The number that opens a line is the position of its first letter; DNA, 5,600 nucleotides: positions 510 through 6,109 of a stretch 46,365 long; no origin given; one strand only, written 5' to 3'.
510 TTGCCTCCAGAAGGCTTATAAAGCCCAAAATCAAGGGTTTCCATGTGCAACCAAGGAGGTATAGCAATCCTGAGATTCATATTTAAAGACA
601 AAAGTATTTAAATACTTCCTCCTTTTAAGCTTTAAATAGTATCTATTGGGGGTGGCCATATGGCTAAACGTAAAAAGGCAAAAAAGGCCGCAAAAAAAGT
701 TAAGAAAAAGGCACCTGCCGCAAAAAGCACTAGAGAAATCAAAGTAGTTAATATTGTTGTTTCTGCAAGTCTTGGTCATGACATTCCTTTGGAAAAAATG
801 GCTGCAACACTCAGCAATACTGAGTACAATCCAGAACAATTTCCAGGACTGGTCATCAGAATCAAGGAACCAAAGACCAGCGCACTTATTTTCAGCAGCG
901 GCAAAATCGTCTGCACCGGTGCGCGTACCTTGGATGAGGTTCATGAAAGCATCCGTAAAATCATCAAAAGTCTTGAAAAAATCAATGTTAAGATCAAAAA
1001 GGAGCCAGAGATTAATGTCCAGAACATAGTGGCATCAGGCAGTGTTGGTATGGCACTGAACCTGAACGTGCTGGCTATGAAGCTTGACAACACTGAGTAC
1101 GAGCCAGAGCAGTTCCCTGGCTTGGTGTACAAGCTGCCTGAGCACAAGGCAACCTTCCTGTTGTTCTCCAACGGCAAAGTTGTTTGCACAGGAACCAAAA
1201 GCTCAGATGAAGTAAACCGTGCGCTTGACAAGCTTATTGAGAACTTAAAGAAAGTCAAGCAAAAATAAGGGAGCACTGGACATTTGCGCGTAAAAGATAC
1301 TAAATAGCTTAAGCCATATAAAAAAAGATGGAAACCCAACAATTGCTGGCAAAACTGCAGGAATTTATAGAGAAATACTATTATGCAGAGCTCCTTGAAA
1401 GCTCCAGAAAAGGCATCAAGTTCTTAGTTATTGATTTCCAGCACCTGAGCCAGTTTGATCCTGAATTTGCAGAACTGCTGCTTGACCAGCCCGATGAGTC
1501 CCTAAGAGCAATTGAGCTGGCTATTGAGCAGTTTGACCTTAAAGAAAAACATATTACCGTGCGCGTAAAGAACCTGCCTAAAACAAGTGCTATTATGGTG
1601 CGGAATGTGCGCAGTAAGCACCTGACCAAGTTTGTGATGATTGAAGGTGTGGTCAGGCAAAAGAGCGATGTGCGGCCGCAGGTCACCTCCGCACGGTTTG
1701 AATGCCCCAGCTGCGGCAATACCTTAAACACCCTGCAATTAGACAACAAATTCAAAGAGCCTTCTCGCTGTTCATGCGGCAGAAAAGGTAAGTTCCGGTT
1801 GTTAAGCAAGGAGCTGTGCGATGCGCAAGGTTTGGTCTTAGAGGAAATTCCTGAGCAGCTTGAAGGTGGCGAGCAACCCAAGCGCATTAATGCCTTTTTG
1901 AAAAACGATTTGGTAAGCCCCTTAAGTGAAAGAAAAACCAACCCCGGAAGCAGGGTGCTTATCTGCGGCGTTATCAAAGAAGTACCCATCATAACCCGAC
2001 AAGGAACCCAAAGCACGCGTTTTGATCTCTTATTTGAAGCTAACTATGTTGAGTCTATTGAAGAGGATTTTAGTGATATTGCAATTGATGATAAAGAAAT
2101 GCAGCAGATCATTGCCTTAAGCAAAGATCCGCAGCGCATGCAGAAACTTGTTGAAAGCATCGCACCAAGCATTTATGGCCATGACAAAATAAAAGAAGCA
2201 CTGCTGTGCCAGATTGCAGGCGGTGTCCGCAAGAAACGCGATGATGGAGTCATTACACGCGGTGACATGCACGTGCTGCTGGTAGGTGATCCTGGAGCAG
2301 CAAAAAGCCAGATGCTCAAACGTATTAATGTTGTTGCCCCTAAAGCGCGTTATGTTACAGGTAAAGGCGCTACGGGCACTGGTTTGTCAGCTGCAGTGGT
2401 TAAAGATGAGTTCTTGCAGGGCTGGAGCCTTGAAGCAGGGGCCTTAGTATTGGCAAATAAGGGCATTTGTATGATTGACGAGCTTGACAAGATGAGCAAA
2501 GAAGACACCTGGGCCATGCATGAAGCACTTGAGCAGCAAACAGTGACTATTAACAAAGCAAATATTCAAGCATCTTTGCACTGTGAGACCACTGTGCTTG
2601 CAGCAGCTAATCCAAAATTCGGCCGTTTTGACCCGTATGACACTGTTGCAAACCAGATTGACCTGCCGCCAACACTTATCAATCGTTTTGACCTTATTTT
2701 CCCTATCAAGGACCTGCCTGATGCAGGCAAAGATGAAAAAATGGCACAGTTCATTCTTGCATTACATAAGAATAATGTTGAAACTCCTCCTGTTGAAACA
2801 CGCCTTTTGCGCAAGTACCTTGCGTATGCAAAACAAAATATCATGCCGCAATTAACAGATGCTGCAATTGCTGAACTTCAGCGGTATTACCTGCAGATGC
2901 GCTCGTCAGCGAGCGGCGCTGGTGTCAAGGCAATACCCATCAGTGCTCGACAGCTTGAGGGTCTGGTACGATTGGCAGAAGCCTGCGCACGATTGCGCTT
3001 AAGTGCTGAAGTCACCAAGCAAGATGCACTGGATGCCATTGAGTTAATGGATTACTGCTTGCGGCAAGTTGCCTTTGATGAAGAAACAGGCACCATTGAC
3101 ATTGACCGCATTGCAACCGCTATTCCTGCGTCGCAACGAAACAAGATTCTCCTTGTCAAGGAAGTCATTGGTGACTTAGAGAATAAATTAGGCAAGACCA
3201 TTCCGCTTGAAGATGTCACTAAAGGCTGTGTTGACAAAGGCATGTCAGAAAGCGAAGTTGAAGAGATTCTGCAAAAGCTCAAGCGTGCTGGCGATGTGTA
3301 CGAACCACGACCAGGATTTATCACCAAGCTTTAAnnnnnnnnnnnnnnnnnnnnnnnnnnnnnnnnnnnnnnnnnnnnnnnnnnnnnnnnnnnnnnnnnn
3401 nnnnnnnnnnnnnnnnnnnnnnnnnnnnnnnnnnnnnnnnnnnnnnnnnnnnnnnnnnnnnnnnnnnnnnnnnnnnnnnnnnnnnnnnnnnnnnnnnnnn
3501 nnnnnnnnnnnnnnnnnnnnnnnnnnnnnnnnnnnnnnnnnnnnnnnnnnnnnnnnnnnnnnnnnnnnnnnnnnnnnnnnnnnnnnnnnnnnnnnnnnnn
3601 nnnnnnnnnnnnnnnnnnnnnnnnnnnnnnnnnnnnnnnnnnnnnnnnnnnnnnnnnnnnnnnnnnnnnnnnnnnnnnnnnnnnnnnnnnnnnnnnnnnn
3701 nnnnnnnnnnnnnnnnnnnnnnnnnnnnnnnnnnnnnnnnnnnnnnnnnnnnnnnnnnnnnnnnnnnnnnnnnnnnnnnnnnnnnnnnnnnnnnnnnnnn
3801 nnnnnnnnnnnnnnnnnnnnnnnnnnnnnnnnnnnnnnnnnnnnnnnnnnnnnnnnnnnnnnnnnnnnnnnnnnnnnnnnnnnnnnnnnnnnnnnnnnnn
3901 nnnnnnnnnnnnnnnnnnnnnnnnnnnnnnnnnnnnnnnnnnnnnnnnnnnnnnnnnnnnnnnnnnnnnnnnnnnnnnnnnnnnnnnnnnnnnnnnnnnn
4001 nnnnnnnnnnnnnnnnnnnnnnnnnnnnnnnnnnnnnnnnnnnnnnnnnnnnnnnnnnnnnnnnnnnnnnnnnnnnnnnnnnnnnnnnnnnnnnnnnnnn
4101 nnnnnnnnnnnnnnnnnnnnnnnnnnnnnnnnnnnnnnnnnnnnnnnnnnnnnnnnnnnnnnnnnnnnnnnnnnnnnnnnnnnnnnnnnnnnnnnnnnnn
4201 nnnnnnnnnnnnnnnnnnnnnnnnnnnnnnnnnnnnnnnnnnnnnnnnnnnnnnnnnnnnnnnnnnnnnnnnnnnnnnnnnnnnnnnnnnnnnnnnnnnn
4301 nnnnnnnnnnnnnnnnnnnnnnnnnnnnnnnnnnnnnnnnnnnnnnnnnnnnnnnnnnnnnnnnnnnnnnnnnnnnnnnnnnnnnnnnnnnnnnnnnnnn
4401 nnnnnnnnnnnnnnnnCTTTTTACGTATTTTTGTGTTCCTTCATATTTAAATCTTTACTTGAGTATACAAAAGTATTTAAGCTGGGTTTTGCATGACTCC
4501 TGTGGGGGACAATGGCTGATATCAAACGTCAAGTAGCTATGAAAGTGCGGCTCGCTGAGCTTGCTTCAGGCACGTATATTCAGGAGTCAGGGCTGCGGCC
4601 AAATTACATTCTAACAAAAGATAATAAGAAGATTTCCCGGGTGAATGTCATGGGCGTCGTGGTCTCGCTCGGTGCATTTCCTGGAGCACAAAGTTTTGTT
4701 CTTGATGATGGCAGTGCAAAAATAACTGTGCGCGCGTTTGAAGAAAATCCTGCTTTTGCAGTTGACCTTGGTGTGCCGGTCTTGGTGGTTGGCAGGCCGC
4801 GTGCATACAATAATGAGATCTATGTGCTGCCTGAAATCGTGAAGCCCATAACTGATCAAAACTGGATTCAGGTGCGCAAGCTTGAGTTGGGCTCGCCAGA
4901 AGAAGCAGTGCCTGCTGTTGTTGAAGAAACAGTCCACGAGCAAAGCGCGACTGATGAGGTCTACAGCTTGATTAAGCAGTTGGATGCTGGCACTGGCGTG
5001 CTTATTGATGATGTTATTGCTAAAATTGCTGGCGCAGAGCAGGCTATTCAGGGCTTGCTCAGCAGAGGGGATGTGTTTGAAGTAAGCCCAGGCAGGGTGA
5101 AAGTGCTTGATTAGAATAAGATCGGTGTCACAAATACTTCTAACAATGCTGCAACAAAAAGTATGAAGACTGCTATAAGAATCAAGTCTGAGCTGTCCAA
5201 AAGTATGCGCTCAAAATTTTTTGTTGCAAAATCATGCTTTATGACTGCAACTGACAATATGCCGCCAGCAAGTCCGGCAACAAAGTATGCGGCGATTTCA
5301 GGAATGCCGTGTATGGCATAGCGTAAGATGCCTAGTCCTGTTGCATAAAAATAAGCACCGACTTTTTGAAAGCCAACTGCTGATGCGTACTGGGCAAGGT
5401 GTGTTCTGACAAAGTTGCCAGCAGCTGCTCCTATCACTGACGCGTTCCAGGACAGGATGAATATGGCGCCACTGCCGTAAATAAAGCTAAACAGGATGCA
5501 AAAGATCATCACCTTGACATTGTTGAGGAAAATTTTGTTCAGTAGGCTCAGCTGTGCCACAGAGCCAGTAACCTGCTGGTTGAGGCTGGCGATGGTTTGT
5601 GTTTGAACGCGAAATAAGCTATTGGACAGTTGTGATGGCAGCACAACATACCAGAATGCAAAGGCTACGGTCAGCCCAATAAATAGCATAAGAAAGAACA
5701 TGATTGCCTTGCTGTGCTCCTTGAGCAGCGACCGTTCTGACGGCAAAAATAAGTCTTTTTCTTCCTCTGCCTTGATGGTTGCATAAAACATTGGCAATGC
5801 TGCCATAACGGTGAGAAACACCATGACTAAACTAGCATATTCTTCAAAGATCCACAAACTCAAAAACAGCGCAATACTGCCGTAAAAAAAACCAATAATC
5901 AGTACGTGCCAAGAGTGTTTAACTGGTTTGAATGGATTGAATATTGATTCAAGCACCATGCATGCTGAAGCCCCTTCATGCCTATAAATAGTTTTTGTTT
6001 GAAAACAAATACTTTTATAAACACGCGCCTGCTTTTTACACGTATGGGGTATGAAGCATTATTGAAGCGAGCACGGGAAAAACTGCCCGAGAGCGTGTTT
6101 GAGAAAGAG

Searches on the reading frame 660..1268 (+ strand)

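Call 69: search_protein_families(library=pfam, proteins=[window:660-1268:+], max_evalue=0.00001)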
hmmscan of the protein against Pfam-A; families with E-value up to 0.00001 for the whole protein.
window:660-1268:+ (202 aa): 1 family
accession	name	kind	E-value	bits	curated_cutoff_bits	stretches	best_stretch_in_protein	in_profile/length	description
PF00352.27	TBP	-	1.2e-62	208.2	22.9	2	26-107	1-84/85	Transcription factor TFIID (or TATA-binding protein, TBP)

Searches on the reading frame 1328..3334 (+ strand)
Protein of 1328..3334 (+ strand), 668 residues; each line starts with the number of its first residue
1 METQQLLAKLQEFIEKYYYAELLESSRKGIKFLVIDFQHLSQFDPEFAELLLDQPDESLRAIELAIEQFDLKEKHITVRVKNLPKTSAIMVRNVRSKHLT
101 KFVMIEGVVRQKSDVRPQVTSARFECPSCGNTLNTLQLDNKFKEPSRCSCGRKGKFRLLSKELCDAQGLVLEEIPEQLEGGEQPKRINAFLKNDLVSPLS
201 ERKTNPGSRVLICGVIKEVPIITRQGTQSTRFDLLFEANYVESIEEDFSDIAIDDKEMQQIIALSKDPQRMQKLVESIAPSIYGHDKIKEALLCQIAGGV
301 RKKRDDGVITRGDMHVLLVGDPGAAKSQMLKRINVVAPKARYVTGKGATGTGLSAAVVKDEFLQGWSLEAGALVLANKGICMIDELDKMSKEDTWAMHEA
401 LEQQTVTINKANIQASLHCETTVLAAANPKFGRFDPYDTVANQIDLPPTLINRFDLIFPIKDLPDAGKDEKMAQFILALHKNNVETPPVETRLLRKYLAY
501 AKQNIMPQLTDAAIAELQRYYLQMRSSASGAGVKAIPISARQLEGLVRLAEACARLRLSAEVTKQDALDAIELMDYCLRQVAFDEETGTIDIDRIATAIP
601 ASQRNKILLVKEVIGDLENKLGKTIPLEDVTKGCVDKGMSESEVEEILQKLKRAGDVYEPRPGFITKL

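Call 69: search_protein_families(library=pfam, proteins=[window:1328-3334:+], max_evalue=0.00001)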
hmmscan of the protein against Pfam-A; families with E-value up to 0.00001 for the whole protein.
window:1328-3334:+ (668 aa): 7 families
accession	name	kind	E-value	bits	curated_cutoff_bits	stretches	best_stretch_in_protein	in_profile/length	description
PF00493.29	MCM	-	1.5e-88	296.1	23.3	1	258-480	2-224/224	MCM P-loop domain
PF17855.7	MCM_lid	-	7.5e-26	90.9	27.4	1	493-577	2-86/87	MCM AAA-lid domain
PF17207.9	MCM_OB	-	3.5e-22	78.9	24.8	1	91-219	2-125/126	MCM OB domain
PF01078.27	Mg_chelatase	-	1.7e-11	44.4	20.3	1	367-429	96-158/207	Magnesium chelatase, subunit ChlI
PF21120.3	MCM_WH_arc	-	2.4e-09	37.5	26.1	1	606-665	2-62/63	Archaeal MCM, winged-helix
PF14551.11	MCM_N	-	2.1e-08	34.9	24.9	1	12-69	6-72/95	MCM N-terminal domain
PF07728.20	AAA_5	-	4e-07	30.6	22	1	315-429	1-123/139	AAA domain (dynein-related subfamily)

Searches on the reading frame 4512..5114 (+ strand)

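Call 69: search_protein_families(library=pfam, proteins=[window:4512-5114:+], max_evalue=0.00001)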
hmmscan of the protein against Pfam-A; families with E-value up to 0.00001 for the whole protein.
window:4512-5114:+ (200 aa): 1 family
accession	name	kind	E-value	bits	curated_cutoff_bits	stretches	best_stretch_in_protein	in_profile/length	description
PF01336.31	tRNA_anti-codon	-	2.6e-06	27.7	27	0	44-106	1-68/75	OB-fold nucleic acid binding domain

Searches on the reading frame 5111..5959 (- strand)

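Call 69: search_protein_families(library=pfam, proteins=[window:5111-5959:-], max_evalue=0.00001)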
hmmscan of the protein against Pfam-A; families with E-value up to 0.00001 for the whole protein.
window:5111-5959:- (282 aa): 1 family
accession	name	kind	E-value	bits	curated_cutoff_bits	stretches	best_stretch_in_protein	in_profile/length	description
PF01944.22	SpoIIM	-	5.6e-14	52.8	26.9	1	92-279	3-163/163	Stage II sporulation protein M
